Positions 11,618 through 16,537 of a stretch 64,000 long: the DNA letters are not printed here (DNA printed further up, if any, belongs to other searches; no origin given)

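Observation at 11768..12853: The same 362-aa N-module + TIR-like cassette heads both a stand-alone enzyme and a STAND ATPase (domain swap at a sharp breakpoint)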

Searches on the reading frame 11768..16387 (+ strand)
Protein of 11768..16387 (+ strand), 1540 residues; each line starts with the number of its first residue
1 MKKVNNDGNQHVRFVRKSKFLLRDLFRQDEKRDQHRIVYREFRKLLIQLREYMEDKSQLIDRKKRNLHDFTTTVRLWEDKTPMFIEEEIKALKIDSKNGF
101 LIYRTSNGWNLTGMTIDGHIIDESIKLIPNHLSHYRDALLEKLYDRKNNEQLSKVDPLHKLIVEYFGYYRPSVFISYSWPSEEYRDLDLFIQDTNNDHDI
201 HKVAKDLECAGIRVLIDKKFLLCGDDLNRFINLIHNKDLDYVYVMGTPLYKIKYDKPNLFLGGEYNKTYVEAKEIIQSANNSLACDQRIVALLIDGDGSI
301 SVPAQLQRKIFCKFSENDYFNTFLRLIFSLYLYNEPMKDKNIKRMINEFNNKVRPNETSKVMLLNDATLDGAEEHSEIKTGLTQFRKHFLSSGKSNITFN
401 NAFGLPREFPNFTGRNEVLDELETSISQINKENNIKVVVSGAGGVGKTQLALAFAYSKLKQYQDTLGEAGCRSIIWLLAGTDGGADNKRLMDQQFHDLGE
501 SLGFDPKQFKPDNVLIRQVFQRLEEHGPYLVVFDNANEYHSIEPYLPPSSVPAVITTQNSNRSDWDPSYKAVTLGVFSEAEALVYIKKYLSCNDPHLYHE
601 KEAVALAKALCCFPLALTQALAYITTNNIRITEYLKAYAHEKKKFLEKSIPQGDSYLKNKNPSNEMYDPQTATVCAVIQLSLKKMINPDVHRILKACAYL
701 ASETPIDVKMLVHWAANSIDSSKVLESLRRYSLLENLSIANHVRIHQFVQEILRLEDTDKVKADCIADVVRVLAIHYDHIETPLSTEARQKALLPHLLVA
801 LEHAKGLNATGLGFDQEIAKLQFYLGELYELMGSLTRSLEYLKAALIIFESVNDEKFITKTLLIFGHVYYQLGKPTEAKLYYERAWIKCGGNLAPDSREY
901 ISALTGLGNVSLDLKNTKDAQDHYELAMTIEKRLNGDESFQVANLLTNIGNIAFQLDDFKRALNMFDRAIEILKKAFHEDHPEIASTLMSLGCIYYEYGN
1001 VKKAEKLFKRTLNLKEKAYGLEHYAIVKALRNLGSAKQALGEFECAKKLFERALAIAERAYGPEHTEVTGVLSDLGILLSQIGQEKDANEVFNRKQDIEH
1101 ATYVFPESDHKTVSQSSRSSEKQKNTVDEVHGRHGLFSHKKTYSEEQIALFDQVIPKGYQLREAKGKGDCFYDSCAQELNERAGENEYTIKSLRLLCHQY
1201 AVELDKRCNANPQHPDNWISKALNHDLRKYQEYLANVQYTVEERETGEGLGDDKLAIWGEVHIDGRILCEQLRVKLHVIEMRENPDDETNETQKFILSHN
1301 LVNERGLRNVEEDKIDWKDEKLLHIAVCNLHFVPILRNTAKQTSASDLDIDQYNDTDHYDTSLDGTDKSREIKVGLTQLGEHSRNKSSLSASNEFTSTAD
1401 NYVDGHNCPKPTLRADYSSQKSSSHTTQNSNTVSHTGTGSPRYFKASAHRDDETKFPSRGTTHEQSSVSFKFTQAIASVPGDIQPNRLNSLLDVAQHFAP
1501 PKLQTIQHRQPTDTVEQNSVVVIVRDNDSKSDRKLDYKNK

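Call 8: search_protein_families(library=pfam, proteins=[window:11768-16387:+], max_evalue=0.01)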
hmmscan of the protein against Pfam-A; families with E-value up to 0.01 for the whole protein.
window:11768-16387:+ (1540 aa): 15 families
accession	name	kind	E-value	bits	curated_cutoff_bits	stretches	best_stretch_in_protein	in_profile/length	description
PF13424.12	TPR_12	-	6.4e-43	145.3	30.1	4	942-1017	2-77/77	Tetratricopeptide repeat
PF13374.12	TPR_10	-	7.4e-31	105.7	27.5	3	1029-1066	4-41/42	Tetratricopeptide repeat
PF24885.1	TPR_NPHP3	-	3.8e-27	95.6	100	2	915-1033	70-189/239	Nephrocystin-3 TPR domain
PF00515.34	TPR_1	-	1.7e-20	72.4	27.8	1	943-972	1-30/34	Tetratricopeptide repeat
PF07719.23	TPR_2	-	4.6e-20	70.4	27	0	943-973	1-31/34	Tetratricopeptide repeat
PF13181.12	TPR_8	-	1.2e-12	47.4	25.7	0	862-885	4-27/34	Tetratricopeptide repeat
PF17874.7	TPR_MalT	-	8.8e-09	35.5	45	1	901-1059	40-193/336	MalT-like TPR region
PF13428.12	TPR_14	-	2e-08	34.5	23.5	0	1028-1057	2-31/44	Tetratricopeptide repeat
PF13176.12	TPR_7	-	1.1e-06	28.7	27.9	0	987-1016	1-30/36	Tetratricopeptide repeat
PF13432.12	TPR_16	-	2.7e-06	28.1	32.7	0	963-1012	10-58/65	Tetratricopeptide repeat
PF14559.12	TPR_19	-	5.8e-05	23.8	25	0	964-1013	5-53/68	Tetratricopeptide repeat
PF13371.12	TPR_9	-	0.00024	21.5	35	0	950-1013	2-57/73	Tetratricopeptide repeat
PF02338.25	OTU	-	0.0021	19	23.3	0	1166-1288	2-95/128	OTU-like cysteine protease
PF13191.12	AAA_16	-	0.0032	18.4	32.6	0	412-461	2-51/167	AAA ATPase domain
PF13676.11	TIR_2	-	0.0034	18.3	28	0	173-324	1-119/122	TIR domain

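Call 22: search_protein_families(library=padloc, proteins=[window:11768-16387:+], max_evalue=0.01)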
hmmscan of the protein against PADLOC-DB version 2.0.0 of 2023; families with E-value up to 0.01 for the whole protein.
window:11768-16387:+ (1540 aa): 3 families
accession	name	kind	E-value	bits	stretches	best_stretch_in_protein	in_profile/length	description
PDLC03957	bSEFIR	-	7.5e-16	56.9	1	164-408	37-245/412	-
PDLC01169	TPR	-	9.4e-12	42.8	2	986-1077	110-197/252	TPR repeats containing protein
PDLC01171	TPR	-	2.8e-05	21.3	1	984-1059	178-248/504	TPR repeats containing protein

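Call 28: find_encoding_contigs(protein=window:11768-16387:+, flank=10000, max_places=4)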
Protein window:11768-16387:+ (1540 aa): no gene with exactly this product is on record in the collection.
